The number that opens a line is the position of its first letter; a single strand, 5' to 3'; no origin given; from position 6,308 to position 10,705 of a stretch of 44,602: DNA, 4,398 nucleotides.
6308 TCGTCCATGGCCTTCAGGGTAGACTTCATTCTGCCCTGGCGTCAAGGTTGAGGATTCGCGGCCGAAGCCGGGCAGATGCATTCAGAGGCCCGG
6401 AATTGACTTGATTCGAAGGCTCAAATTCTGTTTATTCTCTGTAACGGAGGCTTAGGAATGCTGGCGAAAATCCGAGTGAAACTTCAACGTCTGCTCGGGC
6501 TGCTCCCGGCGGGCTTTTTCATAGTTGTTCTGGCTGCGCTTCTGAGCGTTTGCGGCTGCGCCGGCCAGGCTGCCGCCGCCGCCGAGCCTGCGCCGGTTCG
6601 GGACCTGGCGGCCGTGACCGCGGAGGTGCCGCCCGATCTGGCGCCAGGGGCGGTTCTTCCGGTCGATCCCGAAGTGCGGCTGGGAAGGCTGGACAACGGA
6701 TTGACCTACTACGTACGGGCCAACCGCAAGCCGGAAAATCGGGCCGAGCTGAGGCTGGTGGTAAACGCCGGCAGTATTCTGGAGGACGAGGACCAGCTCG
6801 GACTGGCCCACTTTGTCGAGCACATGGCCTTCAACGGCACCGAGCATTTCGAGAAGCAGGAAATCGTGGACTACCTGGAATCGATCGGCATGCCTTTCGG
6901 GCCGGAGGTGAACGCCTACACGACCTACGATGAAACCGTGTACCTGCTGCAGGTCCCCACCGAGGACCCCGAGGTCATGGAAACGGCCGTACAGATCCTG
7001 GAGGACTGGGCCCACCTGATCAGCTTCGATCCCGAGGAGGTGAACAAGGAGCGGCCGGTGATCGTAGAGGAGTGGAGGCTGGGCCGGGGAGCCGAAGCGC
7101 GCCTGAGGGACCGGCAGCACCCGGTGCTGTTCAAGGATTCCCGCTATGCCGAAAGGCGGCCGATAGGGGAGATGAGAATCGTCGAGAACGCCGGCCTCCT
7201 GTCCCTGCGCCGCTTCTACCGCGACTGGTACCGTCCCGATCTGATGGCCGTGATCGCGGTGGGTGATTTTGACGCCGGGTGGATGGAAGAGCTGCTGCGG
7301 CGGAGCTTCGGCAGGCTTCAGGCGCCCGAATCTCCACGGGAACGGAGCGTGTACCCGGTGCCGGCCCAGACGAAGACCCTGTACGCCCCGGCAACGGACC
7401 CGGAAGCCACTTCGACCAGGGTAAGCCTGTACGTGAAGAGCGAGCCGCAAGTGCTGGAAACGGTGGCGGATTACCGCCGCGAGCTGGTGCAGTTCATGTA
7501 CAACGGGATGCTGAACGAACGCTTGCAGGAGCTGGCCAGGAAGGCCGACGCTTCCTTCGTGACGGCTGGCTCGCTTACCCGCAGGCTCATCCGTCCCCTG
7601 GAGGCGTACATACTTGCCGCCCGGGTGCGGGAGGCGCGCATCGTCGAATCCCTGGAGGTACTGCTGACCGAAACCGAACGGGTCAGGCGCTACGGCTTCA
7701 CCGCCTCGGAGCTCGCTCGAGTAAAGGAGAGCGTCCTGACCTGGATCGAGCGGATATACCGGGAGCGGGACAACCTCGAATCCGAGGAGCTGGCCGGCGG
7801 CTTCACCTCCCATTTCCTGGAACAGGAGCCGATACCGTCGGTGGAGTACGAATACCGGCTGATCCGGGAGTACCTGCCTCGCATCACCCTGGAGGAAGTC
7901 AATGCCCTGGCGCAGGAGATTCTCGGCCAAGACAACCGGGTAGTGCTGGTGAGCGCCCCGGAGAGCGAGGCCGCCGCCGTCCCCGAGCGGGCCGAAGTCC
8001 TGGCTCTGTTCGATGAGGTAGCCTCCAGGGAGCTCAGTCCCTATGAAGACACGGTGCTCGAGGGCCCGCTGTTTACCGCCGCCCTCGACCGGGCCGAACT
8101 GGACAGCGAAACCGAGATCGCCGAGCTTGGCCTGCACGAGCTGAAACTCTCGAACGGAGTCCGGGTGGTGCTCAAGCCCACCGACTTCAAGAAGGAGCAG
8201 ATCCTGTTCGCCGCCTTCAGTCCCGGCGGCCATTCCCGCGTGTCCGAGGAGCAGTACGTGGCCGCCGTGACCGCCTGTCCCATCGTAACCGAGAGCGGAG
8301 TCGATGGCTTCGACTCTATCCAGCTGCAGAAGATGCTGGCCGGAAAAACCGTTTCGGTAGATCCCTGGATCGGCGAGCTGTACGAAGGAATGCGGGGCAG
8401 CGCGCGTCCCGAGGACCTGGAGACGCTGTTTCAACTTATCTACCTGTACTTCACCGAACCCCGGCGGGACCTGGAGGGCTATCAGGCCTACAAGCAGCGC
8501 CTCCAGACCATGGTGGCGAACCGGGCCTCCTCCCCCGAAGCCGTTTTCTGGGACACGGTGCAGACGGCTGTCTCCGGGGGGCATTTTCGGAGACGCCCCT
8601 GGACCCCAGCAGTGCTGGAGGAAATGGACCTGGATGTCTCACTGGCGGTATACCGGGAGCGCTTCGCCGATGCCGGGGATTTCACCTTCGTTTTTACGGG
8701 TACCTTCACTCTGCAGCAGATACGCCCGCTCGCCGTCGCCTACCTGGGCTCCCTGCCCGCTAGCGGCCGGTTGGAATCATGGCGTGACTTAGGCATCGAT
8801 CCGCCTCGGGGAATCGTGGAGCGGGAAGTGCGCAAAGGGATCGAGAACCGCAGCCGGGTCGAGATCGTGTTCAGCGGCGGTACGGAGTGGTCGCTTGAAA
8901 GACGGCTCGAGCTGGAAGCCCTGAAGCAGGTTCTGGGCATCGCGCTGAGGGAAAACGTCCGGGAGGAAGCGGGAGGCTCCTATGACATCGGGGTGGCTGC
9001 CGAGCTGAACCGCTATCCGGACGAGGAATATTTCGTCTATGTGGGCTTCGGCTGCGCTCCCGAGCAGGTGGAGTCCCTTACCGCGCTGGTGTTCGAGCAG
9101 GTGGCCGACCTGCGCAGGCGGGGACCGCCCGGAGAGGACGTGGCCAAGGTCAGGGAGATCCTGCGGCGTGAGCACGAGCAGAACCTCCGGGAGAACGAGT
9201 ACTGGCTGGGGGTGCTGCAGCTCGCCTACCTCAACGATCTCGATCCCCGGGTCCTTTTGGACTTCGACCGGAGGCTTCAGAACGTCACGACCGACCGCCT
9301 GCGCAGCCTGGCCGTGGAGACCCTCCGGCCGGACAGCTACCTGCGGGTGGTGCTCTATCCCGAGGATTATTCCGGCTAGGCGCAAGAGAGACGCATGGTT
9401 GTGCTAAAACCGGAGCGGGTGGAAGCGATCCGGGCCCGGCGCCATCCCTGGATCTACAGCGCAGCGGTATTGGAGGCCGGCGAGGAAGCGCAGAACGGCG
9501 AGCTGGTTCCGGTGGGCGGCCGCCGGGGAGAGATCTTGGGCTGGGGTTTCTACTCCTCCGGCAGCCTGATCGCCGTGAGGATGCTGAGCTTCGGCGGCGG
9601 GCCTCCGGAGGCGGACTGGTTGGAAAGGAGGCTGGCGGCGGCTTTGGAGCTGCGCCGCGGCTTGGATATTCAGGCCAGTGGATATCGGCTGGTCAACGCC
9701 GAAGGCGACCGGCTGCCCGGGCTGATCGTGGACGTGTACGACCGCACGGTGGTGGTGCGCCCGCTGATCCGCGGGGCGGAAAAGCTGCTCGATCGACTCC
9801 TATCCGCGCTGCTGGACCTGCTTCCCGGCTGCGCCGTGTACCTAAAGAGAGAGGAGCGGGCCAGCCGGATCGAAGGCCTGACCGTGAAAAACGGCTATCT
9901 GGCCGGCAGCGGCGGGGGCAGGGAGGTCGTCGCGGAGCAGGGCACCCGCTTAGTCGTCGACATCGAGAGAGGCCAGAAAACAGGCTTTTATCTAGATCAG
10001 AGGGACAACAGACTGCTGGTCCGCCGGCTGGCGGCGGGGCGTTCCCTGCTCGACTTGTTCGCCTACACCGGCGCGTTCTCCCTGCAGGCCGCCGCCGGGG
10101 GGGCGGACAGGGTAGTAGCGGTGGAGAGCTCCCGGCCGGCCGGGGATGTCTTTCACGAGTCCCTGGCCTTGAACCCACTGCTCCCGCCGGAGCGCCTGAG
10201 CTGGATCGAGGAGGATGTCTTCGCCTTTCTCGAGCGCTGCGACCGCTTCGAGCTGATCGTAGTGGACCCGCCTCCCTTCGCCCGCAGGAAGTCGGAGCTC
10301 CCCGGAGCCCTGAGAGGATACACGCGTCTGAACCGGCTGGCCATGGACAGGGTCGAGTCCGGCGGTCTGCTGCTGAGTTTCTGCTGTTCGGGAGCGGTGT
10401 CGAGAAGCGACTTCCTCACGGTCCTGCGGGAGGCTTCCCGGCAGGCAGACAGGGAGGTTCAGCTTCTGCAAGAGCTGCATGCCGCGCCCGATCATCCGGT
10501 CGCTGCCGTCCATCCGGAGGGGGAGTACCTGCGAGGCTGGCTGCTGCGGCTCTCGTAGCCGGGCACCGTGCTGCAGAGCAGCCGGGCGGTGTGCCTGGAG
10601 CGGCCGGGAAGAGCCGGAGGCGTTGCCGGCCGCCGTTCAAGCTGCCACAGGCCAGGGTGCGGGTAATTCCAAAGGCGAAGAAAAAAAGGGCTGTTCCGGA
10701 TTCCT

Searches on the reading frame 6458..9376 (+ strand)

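Call 12: search_protein_families(library=pfam, proteins=[window:6458-9376:+], max_evalue=0.001)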
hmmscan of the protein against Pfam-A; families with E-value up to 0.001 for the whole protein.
window:6458-9376:+ (973 aa): 2 families
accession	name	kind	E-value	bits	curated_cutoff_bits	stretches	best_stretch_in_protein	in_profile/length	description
PF05193.26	Peptidase_M16_C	-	8.9e-35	120.6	23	2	732-902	10-181/181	Peptidase M16 inactive domain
PF00675.25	Peptidase_M16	-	3e-29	102.3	22.3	1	88-205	5-115/149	Insulinase (Peptidase family M16)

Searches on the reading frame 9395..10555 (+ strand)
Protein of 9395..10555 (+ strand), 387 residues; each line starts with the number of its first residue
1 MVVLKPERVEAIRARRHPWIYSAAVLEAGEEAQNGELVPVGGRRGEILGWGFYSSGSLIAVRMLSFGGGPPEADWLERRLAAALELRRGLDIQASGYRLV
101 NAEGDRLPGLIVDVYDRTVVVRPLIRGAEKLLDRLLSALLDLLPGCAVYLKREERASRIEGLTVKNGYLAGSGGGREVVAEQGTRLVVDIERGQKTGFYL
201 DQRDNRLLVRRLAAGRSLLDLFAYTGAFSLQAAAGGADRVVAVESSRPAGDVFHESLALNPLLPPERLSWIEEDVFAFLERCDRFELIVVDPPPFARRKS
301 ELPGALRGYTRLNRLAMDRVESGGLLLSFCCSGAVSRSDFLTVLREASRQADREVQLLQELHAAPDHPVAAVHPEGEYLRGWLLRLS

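Call 12: search_protein_families(library=pfam, proteins=[window:9395-10555:+], max_evalue=0.001)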
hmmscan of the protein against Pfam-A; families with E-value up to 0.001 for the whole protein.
window:9395-10555:+ (387 aa): 4 families
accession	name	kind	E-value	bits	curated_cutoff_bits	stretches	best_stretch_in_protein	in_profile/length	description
PF10672.15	Methyltrans_SAM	-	1.5e-23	83.9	27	1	168-367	77-271/286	S-adenosylmethionine-dependent methyltransferase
PF17785.7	PUA_3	-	1.4e-17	63.6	22.6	1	2-66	1-64/64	PUA-like domain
PF03602.21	Cons_hypoth95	-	1.3e-05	25.4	24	1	213-299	40-127/182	Conserved hypothetical protein 95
PF02475.24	TRM5-TYW2_MTfase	-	8.6e-05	23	28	1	178-289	2-109/164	TRM5/TYW2 methyltransferase domain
